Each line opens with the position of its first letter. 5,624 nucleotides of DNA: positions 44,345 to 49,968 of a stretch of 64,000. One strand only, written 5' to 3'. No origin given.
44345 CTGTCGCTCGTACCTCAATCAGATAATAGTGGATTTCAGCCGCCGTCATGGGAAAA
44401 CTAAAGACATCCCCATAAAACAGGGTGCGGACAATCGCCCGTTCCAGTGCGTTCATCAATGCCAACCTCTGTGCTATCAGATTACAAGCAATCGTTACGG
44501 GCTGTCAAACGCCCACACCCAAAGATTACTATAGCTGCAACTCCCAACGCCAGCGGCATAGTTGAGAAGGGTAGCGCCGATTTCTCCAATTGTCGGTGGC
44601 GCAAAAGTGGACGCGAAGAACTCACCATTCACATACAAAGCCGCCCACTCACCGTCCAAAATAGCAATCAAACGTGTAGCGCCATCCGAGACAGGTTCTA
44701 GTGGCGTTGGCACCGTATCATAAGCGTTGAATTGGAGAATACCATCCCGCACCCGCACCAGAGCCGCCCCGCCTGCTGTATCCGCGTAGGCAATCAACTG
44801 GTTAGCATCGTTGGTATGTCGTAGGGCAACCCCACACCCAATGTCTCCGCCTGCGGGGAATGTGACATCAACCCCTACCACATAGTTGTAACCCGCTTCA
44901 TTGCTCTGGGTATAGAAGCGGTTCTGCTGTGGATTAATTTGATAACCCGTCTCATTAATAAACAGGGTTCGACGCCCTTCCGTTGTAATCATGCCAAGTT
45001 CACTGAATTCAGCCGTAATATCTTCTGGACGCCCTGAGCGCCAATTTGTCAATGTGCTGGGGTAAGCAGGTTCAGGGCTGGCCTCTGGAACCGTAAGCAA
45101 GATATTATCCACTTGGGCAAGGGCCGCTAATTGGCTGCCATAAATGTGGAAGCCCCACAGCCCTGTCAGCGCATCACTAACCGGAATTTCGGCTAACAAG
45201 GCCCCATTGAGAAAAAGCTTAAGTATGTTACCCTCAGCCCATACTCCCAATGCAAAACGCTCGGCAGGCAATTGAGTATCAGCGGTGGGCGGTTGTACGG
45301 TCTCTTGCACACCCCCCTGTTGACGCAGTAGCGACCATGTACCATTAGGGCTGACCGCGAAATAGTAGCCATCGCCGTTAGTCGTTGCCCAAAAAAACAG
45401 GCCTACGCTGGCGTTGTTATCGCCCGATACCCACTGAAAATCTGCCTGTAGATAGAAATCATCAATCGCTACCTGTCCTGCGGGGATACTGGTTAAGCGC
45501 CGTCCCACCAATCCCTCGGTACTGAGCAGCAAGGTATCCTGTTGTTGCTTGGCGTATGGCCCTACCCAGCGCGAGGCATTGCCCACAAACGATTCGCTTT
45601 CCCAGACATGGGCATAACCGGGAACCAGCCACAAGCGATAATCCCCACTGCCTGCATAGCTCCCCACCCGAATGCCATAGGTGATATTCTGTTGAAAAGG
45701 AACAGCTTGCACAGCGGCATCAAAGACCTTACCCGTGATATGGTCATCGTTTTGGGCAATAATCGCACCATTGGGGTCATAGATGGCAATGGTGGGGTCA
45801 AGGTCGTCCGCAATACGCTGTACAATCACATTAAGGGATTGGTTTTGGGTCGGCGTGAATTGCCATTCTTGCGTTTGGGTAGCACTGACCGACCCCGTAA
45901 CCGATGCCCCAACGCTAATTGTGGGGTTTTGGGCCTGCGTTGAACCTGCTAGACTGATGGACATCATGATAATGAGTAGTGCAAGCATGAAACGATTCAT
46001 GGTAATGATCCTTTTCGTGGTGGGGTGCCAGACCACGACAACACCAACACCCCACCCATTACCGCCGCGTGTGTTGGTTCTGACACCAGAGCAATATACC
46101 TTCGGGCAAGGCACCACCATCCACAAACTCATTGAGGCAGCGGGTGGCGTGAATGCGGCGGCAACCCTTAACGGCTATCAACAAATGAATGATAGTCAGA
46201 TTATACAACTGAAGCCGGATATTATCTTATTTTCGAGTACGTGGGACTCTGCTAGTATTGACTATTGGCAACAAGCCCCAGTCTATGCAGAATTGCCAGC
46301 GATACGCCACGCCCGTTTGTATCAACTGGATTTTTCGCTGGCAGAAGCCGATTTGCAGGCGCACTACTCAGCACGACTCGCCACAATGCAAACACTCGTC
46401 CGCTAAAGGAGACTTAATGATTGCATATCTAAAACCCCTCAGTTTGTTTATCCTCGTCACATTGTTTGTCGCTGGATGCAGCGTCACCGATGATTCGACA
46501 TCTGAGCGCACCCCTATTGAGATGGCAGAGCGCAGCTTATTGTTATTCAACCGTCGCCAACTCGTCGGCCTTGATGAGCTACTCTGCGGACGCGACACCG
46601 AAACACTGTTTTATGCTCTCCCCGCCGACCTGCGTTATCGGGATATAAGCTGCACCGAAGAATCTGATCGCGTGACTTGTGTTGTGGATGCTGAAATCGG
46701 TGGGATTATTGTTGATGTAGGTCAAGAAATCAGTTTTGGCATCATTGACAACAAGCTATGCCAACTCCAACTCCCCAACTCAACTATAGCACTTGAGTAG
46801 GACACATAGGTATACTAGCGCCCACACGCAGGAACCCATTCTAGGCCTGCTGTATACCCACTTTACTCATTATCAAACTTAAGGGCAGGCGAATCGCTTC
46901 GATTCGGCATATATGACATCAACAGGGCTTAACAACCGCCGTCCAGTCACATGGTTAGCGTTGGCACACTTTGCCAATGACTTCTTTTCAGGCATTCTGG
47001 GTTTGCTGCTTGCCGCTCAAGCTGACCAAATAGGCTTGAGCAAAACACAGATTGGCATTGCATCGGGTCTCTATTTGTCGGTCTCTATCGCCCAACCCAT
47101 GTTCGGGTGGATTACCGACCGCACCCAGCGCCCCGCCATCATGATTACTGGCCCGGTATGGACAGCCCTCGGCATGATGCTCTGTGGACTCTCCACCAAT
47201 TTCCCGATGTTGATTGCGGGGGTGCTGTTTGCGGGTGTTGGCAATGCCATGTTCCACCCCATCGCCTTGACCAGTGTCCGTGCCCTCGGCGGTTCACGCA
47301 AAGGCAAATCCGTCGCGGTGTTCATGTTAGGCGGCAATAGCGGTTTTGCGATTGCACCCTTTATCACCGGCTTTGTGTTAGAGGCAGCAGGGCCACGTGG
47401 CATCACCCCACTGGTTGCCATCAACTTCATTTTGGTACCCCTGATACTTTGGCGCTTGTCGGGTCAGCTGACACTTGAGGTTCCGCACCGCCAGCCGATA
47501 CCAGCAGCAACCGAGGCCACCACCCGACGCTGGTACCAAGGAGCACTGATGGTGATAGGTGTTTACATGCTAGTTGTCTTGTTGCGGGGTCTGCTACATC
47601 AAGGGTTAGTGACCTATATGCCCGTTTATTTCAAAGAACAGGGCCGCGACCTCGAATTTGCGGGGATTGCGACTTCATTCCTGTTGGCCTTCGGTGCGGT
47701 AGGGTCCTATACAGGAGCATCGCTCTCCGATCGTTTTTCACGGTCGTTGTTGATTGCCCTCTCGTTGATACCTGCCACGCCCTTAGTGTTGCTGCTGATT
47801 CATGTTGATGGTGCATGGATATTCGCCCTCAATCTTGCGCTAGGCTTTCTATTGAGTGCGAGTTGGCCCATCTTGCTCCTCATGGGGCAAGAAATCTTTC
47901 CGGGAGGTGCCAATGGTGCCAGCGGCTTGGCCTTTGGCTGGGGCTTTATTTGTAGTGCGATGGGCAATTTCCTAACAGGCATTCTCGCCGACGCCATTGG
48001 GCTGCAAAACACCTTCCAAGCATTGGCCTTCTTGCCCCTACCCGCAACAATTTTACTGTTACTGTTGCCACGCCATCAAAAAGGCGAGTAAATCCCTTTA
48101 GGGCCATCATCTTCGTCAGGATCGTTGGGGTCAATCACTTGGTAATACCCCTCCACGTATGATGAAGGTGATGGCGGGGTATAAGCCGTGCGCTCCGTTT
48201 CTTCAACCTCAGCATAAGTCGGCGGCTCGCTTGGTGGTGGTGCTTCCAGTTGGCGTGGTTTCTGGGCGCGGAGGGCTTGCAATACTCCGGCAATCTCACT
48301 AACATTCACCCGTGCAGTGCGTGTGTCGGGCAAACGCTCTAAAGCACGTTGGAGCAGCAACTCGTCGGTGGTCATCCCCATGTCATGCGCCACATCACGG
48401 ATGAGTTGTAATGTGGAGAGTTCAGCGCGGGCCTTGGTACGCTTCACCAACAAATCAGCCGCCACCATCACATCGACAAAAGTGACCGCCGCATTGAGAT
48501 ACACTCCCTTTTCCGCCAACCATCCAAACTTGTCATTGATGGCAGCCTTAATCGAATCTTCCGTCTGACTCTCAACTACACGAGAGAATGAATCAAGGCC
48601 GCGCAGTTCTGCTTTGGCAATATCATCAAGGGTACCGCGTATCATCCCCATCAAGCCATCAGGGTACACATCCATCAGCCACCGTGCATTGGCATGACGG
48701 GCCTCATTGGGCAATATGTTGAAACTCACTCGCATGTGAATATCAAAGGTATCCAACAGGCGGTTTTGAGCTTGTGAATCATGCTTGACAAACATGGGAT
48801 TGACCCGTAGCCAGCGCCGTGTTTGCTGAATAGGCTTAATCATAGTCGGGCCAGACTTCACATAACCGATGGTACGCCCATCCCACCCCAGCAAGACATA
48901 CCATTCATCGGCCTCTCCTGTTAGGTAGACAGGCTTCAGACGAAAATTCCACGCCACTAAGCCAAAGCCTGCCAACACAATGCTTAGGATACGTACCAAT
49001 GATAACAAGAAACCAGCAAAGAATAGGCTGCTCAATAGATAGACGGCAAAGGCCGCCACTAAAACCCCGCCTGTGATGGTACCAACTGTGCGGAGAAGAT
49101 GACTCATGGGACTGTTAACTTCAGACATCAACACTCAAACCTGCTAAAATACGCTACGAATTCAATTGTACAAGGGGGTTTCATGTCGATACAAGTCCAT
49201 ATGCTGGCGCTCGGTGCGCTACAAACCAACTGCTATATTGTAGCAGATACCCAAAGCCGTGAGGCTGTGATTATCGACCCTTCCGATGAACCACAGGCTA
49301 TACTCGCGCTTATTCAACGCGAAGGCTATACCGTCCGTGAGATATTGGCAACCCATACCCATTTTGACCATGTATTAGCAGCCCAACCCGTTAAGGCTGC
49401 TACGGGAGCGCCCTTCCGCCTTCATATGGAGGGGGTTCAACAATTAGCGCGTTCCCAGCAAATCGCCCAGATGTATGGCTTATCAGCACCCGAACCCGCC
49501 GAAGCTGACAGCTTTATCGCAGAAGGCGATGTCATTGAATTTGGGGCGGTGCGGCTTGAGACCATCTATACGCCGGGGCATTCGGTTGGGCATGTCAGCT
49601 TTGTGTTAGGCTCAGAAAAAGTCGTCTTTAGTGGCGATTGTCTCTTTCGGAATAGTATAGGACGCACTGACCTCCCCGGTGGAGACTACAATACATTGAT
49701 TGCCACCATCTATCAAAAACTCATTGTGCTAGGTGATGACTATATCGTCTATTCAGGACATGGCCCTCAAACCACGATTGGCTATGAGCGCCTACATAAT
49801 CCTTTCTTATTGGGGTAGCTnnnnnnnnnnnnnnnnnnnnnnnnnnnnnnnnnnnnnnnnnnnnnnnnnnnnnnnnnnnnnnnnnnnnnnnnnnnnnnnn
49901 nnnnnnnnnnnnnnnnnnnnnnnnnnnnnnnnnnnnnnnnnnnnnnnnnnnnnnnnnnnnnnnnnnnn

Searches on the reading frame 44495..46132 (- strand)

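Call 55: search_protein_families(library=pfam, proteins=[window:44495-46132:-], max_evalue=0.00001)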
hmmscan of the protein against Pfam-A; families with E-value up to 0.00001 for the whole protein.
window:44495-46132:- (545 aa): 1 family
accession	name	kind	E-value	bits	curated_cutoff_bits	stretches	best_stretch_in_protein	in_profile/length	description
PF13385.13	Laminin_G_3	-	9e-06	26.3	27.6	0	236-326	26-115/151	Concanavalin A-like lectin/glucanases superfamily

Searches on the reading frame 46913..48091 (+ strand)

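Call 55: search_protein_families(library=pfam, proteins=[window:46913-48091:+], max_evalue=0.00001)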
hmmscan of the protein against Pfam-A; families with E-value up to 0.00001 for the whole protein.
window:46913-48091:+ (392 aa): 1 family
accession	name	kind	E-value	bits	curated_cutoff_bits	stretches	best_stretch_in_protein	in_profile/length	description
PF07690.21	MFS_1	-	4.7e-39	134.7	33.4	2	15-351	1-346/347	Major Facilitator Superfamily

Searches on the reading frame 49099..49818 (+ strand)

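Call 63: search_protein_families(library=pfam, proteins=[window:49099-49818:+], max_evalue=0.001)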
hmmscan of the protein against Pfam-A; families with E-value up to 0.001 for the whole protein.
window:49099-49818:+ (239 aa): 1 family
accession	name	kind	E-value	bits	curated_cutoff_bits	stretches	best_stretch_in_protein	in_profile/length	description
PF00753.33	Lactamase_B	-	2.7e-30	106.2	22.7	1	39-221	2-196/196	Metallo-beta-lactamase superfamily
